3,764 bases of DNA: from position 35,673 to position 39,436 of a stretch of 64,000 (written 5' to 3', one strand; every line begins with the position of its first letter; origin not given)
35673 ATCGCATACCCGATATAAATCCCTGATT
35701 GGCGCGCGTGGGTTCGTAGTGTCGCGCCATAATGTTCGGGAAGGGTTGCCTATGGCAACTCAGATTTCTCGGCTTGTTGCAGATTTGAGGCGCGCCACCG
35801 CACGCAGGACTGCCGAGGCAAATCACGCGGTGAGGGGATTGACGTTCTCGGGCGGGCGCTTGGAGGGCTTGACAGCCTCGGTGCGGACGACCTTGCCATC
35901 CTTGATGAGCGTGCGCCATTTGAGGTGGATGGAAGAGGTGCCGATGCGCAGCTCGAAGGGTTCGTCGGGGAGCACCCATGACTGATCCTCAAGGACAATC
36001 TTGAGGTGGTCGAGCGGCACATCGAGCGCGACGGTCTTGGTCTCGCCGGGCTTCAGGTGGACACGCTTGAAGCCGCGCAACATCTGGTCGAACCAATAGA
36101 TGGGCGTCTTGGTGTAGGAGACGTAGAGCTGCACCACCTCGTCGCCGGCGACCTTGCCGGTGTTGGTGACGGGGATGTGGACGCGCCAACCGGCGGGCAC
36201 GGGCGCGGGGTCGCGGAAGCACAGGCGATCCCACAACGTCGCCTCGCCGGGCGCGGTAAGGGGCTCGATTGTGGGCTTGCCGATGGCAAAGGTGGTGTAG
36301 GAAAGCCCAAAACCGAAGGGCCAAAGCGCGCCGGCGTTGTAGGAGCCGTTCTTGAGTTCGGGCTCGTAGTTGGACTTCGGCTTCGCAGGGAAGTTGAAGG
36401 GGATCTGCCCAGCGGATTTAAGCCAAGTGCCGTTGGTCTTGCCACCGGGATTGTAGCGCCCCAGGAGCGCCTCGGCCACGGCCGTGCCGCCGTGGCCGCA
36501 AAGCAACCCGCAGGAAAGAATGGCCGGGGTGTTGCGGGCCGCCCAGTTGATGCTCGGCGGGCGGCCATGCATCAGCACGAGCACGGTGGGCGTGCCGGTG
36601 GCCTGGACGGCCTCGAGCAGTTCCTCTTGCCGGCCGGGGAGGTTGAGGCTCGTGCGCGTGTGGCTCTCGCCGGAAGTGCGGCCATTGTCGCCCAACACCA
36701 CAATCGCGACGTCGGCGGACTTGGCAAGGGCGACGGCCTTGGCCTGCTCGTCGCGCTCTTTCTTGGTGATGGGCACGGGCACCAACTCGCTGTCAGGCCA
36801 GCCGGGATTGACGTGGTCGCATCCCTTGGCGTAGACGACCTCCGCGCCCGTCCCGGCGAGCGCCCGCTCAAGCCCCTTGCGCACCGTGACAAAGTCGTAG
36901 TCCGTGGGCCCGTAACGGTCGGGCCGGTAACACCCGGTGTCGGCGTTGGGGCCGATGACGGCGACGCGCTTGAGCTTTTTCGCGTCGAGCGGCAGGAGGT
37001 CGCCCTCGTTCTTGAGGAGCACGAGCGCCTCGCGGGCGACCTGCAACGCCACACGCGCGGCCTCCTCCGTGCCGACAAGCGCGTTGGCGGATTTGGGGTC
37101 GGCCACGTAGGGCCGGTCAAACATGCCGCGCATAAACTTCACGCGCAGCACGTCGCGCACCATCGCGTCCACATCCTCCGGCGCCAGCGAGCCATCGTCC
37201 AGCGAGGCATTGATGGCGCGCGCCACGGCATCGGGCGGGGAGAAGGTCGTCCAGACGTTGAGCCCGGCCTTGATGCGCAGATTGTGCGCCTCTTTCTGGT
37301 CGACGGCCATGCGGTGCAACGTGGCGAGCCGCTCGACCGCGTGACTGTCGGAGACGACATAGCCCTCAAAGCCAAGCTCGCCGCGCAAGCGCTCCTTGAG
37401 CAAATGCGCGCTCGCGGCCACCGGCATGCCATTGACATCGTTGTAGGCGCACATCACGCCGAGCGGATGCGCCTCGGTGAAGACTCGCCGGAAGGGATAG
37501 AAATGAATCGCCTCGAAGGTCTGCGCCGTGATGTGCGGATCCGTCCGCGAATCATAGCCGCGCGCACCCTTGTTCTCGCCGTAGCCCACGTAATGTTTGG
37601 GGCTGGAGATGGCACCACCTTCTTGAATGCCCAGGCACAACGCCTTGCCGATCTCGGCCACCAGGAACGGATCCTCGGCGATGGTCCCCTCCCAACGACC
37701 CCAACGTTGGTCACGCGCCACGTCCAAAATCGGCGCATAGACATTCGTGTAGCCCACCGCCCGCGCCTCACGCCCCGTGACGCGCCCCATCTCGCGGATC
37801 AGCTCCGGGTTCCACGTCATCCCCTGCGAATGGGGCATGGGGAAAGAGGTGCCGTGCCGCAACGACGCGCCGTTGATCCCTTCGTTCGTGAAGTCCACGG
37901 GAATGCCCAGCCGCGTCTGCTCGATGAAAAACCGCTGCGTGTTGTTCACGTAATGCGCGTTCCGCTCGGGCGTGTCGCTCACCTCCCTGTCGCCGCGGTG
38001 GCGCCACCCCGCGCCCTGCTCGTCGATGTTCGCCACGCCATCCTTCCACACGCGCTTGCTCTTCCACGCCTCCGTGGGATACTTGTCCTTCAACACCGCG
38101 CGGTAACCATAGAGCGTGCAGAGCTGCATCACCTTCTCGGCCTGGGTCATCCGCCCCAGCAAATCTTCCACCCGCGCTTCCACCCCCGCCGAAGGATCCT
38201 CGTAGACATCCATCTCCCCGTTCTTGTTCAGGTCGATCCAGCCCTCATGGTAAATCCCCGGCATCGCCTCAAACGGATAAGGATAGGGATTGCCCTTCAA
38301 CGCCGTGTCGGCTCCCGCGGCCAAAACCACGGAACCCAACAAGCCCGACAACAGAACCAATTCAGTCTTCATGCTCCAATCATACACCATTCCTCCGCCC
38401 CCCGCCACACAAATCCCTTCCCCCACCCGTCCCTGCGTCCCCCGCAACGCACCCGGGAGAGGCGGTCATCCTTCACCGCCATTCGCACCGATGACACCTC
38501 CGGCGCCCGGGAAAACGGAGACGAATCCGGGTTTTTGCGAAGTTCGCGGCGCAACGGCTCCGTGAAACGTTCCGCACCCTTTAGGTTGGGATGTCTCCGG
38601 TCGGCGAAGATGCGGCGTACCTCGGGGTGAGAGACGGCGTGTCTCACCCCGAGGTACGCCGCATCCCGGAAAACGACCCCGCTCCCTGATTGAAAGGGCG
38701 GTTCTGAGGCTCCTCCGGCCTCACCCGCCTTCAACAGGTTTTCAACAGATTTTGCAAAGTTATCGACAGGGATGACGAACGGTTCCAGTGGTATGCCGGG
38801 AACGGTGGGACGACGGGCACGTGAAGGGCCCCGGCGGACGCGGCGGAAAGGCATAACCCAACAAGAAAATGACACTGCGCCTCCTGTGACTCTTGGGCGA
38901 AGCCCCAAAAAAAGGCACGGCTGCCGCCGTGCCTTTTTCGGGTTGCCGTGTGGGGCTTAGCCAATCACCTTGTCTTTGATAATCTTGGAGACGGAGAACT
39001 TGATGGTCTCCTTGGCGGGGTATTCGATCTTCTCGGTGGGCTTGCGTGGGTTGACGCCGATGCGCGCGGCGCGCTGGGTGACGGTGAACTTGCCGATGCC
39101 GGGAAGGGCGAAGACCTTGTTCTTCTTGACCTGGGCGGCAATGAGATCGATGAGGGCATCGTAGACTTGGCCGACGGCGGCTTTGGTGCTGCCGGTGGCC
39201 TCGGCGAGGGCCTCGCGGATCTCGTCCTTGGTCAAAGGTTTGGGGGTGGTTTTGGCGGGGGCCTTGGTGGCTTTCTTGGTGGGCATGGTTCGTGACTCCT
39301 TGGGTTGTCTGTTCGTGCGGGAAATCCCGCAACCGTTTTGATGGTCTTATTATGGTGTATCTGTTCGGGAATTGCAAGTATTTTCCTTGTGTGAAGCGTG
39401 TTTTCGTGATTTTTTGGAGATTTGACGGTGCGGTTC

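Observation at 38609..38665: Perfect 24-bp-stem hairpin inside repeat copy C, with related but rearranged palindromes in the other copies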

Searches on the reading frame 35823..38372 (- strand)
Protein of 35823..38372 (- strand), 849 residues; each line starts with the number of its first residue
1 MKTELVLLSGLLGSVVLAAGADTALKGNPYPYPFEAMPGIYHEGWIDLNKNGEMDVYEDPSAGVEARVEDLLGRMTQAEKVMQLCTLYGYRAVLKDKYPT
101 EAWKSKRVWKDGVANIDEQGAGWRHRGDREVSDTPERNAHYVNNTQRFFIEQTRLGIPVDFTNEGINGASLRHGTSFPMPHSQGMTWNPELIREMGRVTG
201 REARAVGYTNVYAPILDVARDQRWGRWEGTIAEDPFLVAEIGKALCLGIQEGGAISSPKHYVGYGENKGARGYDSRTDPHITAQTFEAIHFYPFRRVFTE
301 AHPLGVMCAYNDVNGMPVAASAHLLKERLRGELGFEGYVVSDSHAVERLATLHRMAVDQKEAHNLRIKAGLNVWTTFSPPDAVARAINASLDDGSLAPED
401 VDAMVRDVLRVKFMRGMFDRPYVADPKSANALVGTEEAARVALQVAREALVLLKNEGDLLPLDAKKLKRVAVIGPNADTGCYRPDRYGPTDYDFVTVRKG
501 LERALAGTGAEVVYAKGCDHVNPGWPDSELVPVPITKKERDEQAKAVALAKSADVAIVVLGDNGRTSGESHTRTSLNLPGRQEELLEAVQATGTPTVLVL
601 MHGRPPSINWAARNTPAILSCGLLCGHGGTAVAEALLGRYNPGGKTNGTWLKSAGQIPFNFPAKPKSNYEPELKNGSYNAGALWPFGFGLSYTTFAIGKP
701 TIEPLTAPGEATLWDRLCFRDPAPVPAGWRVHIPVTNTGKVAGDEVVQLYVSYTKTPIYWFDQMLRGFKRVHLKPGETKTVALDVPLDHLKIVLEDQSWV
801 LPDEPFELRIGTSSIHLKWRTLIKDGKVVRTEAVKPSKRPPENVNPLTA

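Call 16: search_protein_families(library=pfam, proteins=[window:35823-38372:-])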
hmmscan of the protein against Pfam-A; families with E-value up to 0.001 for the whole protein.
window:35823-38372:- (849 aa): 3 families
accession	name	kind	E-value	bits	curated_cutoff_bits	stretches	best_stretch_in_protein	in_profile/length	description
PF00933.27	Glyco_hydro_3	-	5.2e-51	174.4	27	1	137-411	43-316/316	Glycosyl hydrolase family 3 N terminal domain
PF01915.27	Glyco_hydro_3_C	-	7e-47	160.4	31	1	450-692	1-200/200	Glycosyl hydrolase family 3 C-terminal domain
PF14310.12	Fn3-like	-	5.7e-18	65.3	25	1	745-814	1-71/71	Fibronectin type III-like domain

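Call 52: find_homologous_proteins(query=window:35823-38372:-, max_evalue=1e-100)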
Query window:35823-38372:- (849 aa): 7989 proteins with E <= 1e-100 among 8000 candidates; the best 120 are listed.
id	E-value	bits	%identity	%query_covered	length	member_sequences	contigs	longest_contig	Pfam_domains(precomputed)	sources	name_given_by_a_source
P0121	0.0e+0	1962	99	100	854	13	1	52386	PF01915.28,PF14310.13,PF00933.28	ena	-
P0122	0.0e+0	1701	86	97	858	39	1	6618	PF01915.28,PF14310.13,PF00933.28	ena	-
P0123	0.0e+0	1529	79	97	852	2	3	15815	PF01915.28,PF14310.13,PF00933.28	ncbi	-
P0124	0.0e+0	1520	77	99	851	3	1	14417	PF01915.28,PF14310.13,PF00933.28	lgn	-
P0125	0.0e+0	1496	78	97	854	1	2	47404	PF01915.28,PF14310.13,PF00933.28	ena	-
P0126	0.0e+0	1480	76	100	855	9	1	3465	PF01915.28,PF14310.13,PF00933.28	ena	-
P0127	0.0e+0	1288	66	100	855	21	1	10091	PF01915.28,PF14310.13,PF00933.28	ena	-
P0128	0.0e+0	1277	67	97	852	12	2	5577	PF01915.28,PF14310.13,PF00933.28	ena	-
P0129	0.0e+0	1264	77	82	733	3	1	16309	PF01915.28,PF00933.28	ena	-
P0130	0.0e+0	1264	66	99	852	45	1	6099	PF01915.28,PF14310.13,PF00933.28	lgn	-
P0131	0.0e+0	1258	65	99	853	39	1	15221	PF01915.28,PF14310.13,PF00933.28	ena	-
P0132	0.0e+0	1250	65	99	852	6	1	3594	PF01915.28,PF14310.13,PF00933.28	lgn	-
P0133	0.0e+0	1227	64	99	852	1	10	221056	PF01915.28,PF14310.13,PF00933.28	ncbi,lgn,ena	-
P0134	0.0e+0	1207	63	98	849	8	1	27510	PF01915.28,PF14310.13,PF00933.28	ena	-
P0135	0.0e+0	1194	63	100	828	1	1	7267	PF01915.28,PF14310.13,PF00933.28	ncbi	-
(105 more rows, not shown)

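Call 53: find_encoding_contigs(protein=P0122, flank=6000, max_places=6)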
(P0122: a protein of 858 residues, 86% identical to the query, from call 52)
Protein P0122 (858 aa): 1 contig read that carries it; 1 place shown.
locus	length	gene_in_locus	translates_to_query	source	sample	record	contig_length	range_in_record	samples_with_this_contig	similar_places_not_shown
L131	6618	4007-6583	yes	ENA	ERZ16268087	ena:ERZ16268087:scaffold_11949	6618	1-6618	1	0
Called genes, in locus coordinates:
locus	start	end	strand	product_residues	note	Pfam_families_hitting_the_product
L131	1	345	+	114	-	?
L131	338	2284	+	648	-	PF00005:ABC_tran, PF02463:SMC_N (faint), PF13476:AAA_23 (faint), PF13555:AAA_29 (faint), PF01926:MMR_HSR1 (faint), PF12848:ABC_tran_Xtn, PF00005:ABC_tran, PF16326:ABC_tran_CTD, +2 more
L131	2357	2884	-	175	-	PF04390:LptE (weak)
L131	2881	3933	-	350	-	-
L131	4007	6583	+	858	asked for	PF00933:Glyco_hydro_3, PF01915:Glyco_hydro_3_C, PF14310:Fn3-like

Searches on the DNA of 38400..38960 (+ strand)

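Call 33: search_rna_families(source=window, start=38400, end=38960, threshold=evalue, max_evalue=10)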
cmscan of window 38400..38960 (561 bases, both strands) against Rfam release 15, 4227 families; matches with E-value up to 10: 17.
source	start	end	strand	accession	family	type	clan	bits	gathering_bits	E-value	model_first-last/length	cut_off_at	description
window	38605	38669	-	RF03774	mir-2110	Gene; miRNA;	-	26.1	90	0.015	1-75/75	no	mir-2110 microRNA precursor family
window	38605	38668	+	RF03774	mir-2110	Gene; miRNA;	-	25.9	90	0.017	1-75/75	no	mir-2110 microRNA precursor family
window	38608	38666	-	RF03380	mir-9441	Gene; miRNA;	-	25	91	0.013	1-68/68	no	mir-9441 microRNA precursor family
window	38903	38960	-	RF02432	SpF25_sRNA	Gene; sRNA;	-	23.4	48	0.18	47-102/102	5'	Streptococcus sRNA SpF25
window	38609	38665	+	RF03209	MIR9657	Gene; miRNA;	-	22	53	0.49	1-85/85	no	MIR9657 microRNA precursor family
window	38588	38679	-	RF03341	mir-943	Gene; miRNA;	-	20.7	95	0.51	1-98/98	no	mir-943 microRNA precursor family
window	38899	38944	-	RF03790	MIR8008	Gene; miRNA;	-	19.8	66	0.23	1-55/55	no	MIR8008 microRNA precursor family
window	38600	38656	+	RF02794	Pab19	Gene; snRNA; snoRNA; HACA-box;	-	17.2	55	3.3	1-102/102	no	Pab19 RNA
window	38584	38735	+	RF02354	BjrC80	Gene; sRNA;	-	16.6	80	0.75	1-162/162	no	Bradyrhizobiaceae sRNA BjrC80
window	38907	38960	-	RF02343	ar9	Gene; sRNA;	-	16.6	45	4.1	97-149/149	5'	Alphaproteobacterial sRNA ar9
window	38907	38937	+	RF02057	STnc40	Gene; sRNA;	-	16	45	6.2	40-68/70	no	Salmonella enterica sRNA STnc40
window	38620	38654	-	RF00958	mir-498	Gene; miRNA;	-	15.7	85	4.6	1-85/85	no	mir-498 microRNA precursor family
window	38599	38676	+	RF00683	mir-143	Gene; miRNA;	-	14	60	2.6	1-84/84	no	mir-143 microRNA precursor family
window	38893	38944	+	RF02066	STnc320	Gene; sRNA;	-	14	50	8.6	1-55/55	no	Salmonella enterica sRNA STnc320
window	38872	38931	-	RF02206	WT1-AS_4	Gene; lncRNA;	-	11.6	60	9.5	72-134/134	no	WT1 antisense RNA conserved region 4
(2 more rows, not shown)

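Call 77: search_dna_similar(query=window:38595-38775:+, collection=plasmids, mode=distant, max_evalue=1, max_rows=10)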
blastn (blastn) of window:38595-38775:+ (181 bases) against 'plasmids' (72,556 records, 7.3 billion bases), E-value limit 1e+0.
Records with a match: 29; places in all: 29; records where one place covers at least 80% of the query: 0.
Best place of each record, by identity: 90-95% 3; 80-90% 26.
By first word of the organism name: Thermus 25; Chelatococcus 2; Azotobacter 1; Paraburkholderia 1.
By predicted mobility (MOB-suite, as given by PLSDB): non-mobilizable 27; conjugative 2.
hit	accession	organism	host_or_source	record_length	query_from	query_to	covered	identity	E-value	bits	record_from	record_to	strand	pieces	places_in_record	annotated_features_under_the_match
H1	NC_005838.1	Thermus thermophilus HB27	-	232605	7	45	22%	84.6%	4e-2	45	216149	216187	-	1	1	carbohydrate deacetylase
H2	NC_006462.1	Thermus thermophilus HB8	-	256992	7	45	22%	84.6%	4e-2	45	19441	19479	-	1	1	carbohydrate deacetylase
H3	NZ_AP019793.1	Thermus thermophilus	-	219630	7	45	22%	84.6%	4e-2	45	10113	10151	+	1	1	carbohydrate deacetylase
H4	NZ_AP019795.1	Thermus thermophilus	-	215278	7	45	22%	84.6%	4e-2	45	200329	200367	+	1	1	carbohydrate deacetylase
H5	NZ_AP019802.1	Thermus thermophilus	-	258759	7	45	22%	84.6%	4e-2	45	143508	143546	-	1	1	carbohydrate deacetylase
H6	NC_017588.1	Thermus thermophilus JL-18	-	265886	7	45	22%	84.6%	4e-2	45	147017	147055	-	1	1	carbohydrate deacetylase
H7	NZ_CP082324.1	Thermus thermophilus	cell culture,cheese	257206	7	45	22%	84.6%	4e-2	45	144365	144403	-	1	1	carbohydrate deacetylase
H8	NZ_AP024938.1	Thermus thermophilus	-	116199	7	45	22%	84.6%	4e-2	45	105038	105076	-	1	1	carbohydrate deacetylase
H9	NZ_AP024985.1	Thermus thermophilus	-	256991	7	45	22%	84.6%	4e-2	45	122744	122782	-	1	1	carbohydrate deacetylase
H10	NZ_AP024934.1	Thermus thermophilus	-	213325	7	45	22%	84.6%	4e-2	45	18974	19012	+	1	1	carbohydrate deacetylase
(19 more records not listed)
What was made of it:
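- On Iteron-type replication origin: No similarity to any PLSDB plasmid beyond chance (call 77).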

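Call 78: search_dna_similar(query=window:38595-38775:+, collection=phages, mode=distant, max_evalue=1, max_rows=10)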
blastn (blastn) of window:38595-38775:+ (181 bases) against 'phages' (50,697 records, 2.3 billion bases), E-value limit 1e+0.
Records with a match: 2; places in all: 2; records where one place covers at least 80% of the query: 0.
Best place of each record, by identity: 95-99% 2.
By first word of the organism name: Acinetobacter 2.
By host as written in the record: - 2.
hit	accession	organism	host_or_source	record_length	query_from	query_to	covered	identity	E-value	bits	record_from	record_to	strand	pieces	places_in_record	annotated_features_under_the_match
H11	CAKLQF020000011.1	Acinetobacter phage MD-2021a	not known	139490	148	172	14%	96.0%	2e-1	42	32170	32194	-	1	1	rluB: 23S rRNA pseudouridylate synthase B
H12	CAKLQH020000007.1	Acinetobacter phage MD-2021a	not known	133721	148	172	14%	96.0%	2e-1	42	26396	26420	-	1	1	rluB: 23S rRNA pseudouridylate synthase B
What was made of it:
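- Tried and rejected: Plasmid and phage similarity (calls 77, 78).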

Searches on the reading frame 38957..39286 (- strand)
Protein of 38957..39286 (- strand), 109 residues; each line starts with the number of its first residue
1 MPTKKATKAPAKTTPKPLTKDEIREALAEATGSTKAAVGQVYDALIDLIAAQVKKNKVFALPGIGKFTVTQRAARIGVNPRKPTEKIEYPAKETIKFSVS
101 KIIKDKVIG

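Call 16: search_protein_families(library=pfam, proteins=[window:38957-39286:-])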
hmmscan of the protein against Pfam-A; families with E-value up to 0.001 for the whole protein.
window:38957-39286:- (109 aa): 3 families
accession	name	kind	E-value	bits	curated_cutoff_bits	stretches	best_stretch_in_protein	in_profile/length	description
PF00216.26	Bac_DNA_binding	-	1.3e-20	73.9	22.4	1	18-107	1-89/90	Bacterial DNA-binding protein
PF18291.6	HU-HIG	-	5e-07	30.2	26.2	1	16-107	30-118/125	HU domain fused to wHTH, Ig, or Glycine-rich motif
PF14908.11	HU-CCDC81_euk_1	-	0.00026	21.4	26.1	1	33-77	19-63/89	CCDC81 eukaryotic HU domain 1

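Call 28: find_encoding_contigs(protein=window:38957-39286:-, flank=3000, max_places=10)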
Protein window:38957-39286:- (109 aa): 23 contigs read that carry it; 10 places shown.
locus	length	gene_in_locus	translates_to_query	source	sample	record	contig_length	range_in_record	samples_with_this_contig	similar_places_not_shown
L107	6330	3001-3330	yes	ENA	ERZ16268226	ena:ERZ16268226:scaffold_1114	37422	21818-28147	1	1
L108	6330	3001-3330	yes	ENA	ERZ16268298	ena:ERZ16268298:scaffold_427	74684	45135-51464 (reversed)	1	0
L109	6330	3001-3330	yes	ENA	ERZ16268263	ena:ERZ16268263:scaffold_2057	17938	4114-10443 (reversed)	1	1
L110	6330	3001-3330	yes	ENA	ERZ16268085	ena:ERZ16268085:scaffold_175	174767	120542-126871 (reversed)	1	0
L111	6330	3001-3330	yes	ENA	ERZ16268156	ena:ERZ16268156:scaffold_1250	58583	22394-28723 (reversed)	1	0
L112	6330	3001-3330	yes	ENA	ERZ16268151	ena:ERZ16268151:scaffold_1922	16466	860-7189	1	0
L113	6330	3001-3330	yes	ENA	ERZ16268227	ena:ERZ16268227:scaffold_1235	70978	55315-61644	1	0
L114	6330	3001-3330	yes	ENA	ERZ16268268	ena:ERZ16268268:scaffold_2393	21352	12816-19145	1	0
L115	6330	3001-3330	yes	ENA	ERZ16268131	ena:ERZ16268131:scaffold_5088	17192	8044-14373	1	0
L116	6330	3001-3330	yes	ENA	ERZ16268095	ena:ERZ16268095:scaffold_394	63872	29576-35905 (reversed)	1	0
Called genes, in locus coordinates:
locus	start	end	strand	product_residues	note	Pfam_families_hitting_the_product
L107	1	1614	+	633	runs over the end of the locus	PF02838:Glyco_hydro_20b, PF00728:Glyco_hydro_20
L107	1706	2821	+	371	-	PF04015:DUF362, PF13187:Fer4_9, PF12837:Fer4_6 (weak), PF13237:Fer4_10 (weak), PF14697:Fer4_21, PF12838:Fer4_7, PF12837:Fer4_6 (weak), PF00037:Fer4, +4 more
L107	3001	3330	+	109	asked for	PF18291:HU-HIG (weak), PF00216:Bac_DNA_binding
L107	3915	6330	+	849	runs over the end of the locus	PF00933:Glyco_hydro_3, PF01915:Glyco_hydro_3_C, PF14310:Fn3-like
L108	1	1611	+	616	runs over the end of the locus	PF02838:Glyco_hydro_20b, PF00728:Glyco_hydro_20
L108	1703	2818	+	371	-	PF04015:DUF362, PF12837:Fer4_6 (weak), PF13187:Fer4_9, PF13237:Fer4_10 (weak), PF14697:Fer4_21, PF12838:Fer4_7, PF12837:Fer4_6 (weak), PF00037:Fer4, +4 more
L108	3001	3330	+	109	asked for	PF18291:HU-HIG (weak), PF00216:Bac_DNA_binding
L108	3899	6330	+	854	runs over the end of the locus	PF00933:Glyco_hydro_3, PF01915:Glyco_hydro_3_C, PF14310:Fn3-like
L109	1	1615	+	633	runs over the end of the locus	PF02838:Glyco_hydro_20b, PF00728:Glyco_hydro_20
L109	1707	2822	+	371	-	PF04015:DUF362, PF13187:Fer4_9, PF12837:Fer4_6 (weak), PF13237:Fer4_10 (weak), PF14697:Fer4_21, PF12838:Fer4_7, PF12837:Fer4_6 (weak), PF00037:Fer4, +4 more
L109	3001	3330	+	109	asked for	PF18291:HU-HIG (weak), PF00216:Bac_DNA_binding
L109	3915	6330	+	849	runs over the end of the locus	PF00933:Glyco_hydro_3, PF01915:Glyco_hydro_3_C, PF14310:Fn3-like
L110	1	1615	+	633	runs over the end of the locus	PF02838:Glyco_hydro_20b, PF00728:Glyco_hydro_20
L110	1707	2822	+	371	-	PF04015:DUF362, PF13187:Fer4_9, PF12837:Fer4_6 (weak), PF13237:Fer4_10 (weak), PF14697:Fer4_21, PF12838:Fer4_7, PF12837:Fer4_6 (weak), PF00037:Fer4, +4 more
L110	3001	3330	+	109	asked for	PF18291:HU-HIG (weak), PF00216:Bac_DNA_binding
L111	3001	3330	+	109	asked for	PF18291:HU-HIG (weak), PF00216:Bac_DNA_binding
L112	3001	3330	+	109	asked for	PF18291:HU-HIG (weak), PF00216:Bac_DNA_binding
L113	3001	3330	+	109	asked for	PF18291:HU-HIG (weak), PF00216:Bac_DNA_binding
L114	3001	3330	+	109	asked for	PF18291:HU-HIG (weak), PF00216:Bac_DNA_binding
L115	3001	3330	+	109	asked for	PF18291:HU-HIG (weak), PF00216:Bac_DNA_binding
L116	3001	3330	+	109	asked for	PF18291:HU-HIG (weak), PF00216:Bac_DNA_binding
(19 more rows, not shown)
